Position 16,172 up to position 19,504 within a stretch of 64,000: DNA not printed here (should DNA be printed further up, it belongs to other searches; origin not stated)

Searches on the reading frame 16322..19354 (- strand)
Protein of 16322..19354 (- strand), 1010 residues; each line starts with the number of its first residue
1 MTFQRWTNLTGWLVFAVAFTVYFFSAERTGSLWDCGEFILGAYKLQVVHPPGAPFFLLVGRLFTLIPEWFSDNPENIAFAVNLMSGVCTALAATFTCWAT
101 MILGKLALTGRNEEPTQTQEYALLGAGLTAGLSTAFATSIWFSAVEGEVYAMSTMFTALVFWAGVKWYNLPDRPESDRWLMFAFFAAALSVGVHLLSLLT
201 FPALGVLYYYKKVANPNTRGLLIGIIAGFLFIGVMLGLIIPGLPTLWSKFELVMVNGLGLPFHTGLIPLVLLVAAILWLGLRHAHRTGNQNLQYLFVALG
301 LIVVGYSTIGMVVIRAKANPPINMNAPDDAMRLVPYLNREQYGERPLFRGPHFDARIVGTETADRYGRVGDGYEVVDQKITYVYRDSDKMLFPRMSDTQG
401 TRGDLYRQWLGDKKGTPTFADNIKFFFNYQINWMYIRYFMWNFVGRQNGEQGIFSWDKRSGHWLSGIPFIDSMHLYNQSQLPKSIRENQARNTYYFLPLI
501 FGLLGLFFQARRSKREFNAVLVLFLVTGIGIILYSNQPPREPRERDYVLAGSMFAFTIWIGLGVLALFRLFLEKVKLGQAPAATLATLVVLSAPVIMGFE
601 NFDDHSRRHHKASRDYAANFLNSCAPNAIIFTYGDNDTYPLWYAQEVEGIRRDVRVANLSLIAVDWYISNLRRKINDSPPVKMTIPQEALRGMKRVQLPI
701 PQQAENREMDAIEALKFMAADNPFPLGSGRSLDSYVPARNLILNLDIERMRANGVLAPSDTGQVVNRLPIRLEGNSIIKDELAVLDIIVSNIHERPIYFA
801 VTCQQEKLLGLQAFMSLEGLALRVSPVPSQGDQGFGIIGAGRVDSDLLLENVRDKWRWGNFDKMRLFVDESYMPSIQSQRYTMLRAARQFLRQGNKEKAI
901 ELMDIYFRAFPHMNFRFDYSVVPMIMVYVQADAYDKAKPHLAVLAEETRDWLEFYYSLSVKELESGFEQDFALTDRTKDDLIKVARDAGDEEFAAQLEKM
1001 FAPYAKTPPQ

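Call 81: search_protein_families(library=pfam, max_evalue=0.00001, proteins=[window:16322-19354:-])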
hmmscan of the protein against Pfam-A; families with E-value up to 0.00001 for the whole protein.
window:16322-19354:- (1010 aa): 1 family
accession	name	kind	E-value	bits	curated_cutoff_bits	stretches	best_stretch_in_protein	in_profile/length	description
PF11028.14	TMEM260-like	-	8.2e-62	208.6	24.2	1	34-215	1-177/179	Protein O-mannosyl-transferase TMEM260-like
